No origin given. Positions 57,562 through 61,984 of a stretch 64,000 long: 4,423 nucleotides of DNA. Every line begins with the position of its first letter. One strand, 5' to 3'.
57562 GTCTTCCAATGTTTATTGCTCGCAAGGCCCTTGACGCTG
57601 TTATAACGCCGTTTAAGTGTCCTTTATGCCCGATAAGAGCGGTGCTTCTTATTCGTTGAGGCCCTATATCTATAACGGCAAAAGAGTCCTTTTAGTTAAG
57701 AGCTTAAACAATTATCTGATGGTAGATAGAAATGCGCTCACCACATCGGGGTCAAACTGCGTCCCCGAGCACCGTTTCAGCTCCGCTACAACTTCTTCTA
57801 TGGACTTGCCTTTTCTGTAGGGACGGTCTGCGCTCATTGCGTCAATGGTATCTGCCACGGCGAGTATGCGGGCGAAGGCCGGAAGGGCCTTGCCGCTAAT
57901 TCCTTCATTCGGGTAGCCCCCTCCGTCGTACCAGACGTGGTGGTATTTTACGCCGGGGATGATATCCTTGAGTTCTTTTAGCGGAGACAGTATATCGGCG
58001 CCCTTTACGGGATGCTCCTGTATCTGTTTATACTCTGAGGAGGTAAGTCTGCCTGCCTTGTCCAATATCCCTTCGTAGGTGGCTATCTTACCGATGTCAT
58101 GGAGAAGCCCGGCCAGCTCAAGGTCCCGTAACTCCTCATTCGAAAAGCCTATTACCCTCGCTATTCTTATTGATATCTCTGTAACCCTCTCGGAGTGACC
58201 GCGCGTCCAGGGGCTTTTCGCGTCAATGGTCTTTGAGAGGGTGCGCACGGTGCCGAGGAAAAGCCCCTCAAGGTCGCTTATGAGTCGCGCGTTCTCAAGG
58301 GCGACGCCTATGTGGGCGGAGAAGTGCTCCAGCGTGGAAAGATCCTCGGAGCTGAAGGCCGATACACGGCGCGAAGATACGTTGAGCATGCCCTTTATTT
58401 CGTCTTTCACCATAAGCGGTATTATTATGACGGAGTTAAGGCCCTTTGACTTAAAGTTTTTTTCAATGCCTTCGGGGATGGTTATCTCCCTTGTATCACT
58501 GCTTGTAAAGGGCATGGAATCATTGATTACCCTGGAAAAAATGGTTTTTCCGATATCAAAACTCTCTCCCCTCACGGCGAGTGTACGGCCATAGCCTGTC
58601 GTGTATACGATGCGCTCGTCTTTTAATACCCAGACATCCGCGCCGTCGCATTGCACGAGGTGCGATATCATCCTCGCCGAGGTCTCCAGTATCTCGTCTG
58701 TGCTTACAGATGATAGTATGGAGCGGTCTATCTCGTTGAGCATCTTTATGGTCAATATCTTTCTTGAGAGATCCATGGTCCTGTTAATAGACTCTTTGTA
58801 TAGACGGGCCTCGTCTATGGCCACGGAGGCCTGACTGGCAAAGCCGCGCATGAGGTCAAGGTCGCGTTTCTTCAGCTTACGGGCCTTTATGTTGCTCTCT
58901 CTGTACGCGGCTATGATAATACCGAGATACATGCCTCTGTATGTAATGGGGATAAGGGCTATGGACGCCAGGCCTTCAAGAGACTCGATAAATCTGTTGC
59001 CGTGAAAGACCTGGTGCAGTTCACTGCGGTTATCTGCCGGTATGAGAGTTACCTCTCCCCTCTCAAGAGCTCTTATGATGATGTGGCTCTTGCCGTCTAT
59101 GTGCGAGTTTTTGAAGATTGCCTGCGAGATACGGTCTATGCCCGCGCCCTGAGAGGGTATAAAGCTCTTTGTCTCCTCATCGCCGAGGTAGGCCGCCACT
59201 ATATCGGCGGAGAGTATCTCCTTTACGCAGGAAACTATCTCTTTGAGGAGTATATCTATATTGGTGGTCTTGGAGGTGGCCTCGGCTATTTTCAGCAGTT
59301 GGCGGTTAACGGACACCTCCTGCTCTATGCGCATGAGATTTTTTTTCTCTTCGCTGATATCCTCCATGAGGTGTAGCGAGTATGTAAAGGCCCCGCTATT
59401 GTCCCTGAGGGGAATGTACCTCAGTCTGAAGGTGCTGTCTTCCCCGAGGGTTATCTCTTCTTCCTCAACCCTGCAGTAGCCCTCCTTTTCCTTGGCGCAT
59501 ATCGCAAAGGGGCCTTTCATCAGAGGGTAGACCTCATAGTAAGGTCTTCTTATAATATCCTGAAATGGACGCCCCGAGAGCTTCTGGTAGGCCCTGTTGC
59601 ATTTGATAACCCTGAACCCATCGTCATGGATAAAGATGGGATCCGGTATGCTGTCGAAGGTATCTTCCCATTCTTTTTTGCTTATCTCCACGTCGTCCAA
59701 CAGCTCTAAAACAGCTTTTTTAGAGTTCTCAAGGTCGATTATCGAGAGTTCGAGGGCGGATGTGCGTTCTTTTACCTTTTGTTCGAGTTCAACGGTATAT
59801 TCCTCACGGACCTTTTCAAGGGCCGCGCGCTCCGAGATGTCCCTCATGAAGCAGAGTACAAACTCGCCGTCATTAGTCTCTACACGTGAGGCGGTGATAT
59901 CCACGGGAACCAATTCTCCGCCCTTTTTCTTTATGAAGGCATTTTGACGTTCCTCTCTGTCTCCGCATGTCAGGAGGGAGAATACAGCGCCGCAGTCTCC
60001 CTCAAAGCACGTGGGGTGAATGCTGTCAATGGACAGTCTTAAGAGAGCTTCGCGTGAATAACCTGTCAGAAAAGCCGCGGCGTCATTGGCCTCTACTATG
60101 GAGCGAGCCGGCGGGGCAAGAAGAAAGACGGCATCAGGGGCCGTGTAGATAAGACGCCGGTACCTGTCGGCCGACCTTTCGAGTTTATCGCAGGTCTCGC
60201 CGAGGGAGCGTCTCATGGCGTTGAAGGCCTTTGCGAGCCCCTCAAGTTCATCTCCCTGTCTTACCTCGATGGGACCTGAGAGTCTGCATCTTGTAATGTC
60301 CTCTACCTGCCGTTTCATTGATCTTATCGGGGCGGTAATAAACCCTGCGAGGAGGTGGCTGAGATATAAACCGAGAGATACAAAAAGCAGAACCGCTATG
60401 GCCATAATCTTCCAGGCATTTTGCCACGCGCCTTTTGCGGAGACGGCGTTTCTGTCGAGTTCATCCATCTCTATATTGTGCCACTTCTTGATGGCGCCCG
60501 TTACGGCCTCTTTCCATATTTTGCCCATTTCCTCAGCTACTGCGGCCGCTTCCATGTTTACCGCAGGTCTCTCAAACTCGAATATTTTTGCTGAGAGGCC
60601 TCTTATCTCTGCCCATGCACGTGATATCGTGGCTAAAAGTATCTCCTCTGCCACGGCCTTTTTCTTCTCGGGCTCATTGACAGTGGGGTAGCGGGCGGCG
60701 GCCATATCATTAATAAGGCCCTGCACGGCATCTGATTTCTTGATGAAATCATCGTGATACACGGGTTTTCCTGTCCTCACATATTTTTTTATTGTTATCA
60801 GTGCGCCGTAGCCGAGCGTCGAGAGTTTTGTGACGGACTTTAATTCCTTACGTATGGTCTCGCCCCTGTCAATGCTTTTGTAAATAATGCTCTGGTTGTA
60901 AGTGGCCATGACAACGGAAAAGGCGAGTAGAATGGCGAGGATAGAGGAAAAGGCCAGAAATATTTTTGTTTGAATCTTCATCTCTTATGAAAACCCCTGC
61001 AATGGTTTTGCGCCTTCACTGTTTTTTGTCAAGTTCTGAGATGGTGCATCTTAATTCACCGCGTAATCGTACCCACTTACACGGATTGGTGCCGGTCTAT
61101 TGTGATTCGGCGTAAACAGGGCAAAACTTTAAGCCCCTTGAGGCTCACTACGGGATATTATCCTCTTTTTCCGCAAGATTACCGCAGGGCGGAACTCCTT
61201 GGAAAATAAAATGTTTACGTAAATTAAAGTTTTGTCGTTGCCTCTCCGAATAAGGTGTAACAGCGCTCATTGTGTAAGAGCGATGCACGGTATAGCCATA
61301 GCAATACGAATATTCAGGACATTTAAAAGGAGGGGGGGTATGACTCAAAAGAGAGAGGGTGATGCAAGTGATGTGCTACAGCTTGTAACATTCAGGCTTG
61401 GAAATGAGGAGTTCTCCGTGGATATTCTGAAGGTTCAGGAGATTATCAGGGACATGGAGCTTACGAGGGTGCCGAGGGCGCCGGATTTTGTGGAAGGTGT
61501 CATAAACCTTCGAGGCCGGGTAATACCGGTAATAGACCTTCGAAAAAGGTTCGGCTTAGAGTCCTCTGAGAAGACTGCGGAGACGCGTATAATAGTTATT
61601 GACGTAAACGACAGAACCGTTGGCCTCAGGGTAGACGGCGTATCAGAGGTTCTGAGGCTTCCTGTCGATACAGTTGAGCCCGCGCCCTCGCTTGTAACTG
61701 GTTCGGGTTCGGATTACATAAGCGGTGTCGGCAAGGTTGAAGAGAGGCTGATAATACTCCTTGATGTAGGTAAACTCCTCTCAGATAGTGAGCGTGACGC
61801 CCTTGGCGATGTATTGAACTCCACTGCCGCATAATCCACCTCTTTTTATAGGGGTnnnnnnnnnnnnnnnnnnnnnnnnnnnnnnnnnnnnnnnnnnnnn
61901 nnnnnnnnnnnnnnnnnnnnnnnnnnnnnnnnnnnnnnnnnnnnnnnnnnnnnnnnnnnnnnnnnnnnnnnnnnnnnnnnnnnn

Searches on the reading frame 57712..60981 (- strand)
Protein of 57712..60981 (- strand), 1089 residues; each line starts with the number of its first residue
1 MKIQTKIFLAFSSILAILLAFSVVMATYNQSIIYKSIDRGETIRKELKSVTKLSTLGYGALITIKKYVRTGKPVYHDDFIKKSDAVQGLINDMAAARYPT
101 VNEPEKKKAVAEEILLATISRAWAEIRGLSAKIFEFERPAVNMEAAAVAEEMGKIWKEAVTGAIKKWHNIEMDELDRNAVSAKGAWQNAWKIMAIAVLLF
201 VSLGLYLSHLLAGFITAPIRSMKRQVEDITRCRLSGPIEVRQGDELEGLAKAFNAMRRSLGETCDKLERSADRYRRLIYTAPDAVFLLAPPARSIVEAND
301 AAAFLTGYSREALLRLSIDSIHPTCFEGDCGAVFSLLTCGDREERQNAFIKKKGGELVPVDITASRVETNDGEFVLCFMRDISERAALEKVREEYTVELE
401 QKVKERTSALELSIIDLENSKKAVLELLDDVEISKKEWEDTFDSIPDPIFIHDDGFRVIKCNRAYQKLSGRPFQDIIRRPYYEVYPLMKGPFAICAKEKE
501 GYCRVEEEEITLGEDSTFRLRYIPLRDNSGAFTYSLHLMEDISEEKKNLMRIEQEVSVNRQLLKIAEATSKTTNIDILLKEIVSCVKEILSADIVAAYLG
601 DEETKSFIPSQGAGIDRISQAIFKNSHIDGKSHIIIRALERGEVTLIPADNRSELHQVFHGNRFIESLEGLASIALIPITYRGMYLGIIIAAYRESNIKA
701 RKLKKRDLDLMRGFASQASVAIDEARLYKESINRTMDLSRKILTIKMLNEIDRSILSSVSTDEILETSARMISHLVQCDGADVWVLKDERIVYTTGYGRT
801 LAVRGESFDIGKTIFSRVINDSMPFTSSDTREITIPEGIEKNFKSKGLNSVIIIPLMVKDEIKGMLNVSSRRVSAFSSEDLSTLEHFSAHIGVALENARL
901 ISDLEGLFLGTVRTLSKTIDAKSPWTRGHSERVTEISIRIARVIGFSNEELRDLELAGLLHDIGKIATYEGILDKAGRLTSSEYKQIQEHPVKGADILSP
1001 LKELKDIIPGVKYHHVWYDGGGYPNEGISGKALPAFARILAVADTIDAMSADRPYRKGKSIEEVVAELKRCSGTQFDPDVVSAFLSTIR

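Call 49: search_protein_families(library=ncbifam, proteins=[window:57712-60981:-], max_evalue=0.01)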
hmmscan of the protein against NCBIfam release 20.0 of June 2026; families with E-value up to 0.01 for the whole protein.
window:57712-60981:- (1089 aa): 25 families
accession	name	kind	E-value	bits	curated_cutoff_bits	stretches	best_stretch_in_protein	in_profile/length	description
NF053512.1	nitric_RR_NosR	exception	6.1e-35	121.1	400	1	903-1087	169-353/422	response regulator c-di-GMP phosphodiesterase, NosR family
TIGR00229.1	sensory_box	domain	1.3e-21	77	22.9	2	269-389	2-123/126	PAS domain S-box protein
NF047874.1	MASE3_PAS_HK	subfamily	2.2e-13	49.9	560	1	198-401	211-390/655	MASE3 domain-containing sensor histidine kinase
NF033092.0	HK_WalK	equivalog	1.8e-12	46.6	725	1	187-322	173-307/594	cell wall metabolism sensor histidine kinase WalK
NF046044.1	PnpS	equivalog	1.1e-10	41.1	400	1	218-395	1-173/390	two-component system histidine kinase PnpS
TIGR00277.1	HDIG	domain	2.4e-09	36.9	27.6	1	924-1015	3-82/84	HDIG domain-containing metalloprotein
NF038263.1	prot_phos_SiaA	equivalog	3.6e-07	29.1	700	1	189-273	308-393/658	biofilm regulation protein phosphatase SiaA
NF040691.1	MtrAB_MtrB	equivalog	2.2e-06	27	450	1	192-275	189-272/507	MtrAB system histidine kinase MtrB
NF011958.0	PRK15429.1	equivalog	2.8e-06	26.2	830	0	554-770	182-393/692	formate hydrogenlyase transcriptional activator FlhA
NF047786.1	his_kin_MadS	equivalog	5.6e-06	25.7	500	1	577-735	48-187/434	MadS family sensor histidine kinase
TIGR02040.1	PpsR-CrtJ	equivalog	1.5e-05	24.2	275.4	1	267-403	128-258/442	transcriptional regulator PpsR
TIGR01386.1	cztS_silS_copS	subfamily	2.2e-05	23.7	292.55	1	193-269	162-243/457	heavy metal sensor histidine kinase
NF045595.1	HK_scytonemin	equivalog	2.2e-05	23.1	865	1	277-403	10-140/637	scytonemin biosynthesis sensor histidine kinase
NF008318.0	PRK11107.1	equivalog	2.5e-05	22.6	890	1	192-272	179-259/920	two-component sensor histidine kinase BarA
NF011874.0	PRK15347.1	equivalog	2.7e-05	22.4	852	1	183-270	289-376/921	two component system sensor kinase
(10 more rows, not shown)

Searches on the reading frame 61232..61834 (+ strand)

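Call 49: search_protein_families(library=ncbifam, proteins=[window:61232-61834:+], max_evalue=0.01)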
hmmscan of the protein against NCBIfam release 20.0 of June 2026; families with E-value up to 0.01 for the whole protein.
window:61232-61834:+ (200 aa): 2 families
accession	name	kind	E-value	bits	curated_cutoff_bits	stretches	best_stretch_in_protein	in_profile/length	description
NF007903.0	PRK10612.1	equivalog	5.6e-38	130.3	260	1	50-196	18-163/167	chemotaxis protein CheW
NF041336.1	CheA_Halo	equivalog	3.1e-05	22.8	950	1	50-179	543-663/666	chemotaxis protein CheA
